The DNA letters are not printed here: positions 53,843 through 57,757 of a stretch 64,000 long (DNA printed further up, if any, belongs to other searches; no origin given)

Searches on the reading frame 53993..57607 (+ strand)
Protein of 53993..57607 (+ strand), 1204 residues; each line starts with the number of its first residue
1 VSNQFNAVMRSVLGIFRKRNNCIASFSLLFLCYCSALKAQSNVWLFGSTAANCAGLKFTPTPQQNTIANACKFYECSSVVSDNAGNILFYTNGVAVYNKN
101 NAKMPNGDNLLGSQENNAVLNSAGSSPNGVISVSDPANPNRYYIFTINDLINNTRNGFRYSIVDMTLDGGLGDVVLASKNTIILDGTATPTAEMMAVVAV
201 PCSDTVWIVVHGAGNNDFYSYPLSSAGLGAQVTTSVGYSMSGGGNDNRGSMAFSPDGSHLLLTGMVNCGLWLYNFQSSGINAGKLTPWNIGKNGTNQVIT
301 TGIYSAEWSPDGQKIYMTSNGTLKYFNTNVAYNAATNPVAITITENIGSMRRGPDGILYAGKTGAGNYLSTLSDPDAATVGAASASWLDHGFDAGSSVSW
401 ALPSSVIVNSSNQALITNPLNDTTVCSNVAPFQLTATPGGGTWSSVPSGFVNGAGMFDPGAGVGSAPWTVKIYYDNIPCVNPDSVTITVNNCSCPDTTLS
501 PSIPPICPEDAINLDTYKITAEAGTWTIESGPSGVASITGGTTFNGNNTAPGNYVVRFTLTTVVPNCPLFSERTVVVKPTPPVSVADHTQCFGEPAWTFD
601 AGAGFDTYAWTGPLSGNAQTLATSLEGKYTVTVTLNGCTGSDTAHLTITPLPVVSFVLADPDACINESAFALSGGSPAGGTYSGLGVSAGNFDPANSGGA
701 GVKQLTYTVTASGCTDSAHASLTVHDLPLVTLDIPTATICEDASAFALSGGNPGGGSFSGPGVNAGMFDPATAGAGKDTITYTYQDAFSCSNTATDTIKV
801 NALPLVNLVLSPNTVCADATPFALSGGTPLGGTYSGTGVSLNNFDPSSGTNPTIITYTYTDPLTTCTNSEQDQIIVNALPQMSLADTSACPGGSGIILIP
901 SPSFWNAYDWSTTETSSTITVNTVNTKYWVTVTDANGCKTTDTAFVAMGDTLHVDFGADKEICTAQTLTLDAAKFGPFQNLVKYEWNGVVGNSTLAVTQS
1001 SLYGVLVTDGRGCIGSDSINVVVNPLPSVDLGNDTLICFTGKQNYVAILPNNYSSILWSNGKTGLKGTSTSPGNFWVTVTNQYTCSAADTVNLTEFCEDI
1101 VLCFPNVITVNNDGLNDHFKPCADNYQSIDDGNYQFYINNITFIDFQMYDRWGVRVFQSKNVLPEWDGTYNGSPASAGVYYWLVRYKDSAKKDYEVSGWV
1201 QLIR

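Call 4: search_protein_families(library=ncbifam, proteins=[window:53993-57607:+], max_evalue=1)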
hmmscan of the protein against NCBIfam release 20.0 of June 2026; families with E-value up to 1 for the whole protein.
window:53993-57607:+ (1204 aa): 2 families
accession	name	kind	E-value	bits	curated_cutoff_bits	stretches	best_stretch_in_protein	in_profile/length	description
TIGR04131.1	Bac_Flav_CTERM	domain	1e-07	32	35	1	1104-1204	3-85/85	T9SS type B sorting domain-containing protein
NF012211.1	tand_rpt_95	domain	0.075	13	90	0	748-802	32-86/98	tandem-95 repeat protein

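Call 22: search_protein_families(library=pfam, proteins=[window:53993-57607:+], max_evalue=0.001)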
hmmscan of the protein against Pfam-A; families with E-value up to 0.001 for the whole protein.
window:53993-57607:+ (1204 aa): 2 families
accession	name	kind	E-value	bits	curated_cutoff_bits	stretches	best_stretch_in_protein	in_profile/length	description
PF13585.12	CHU_C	-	8.7e-14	51.9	27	1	1104-1202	3-86/86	CHU_C Type IX secretion signal domain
PF07676.18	PD40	-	0.00023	21.5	20.9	0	308-322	16-30/38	WD40-like Beta Propeller Repeat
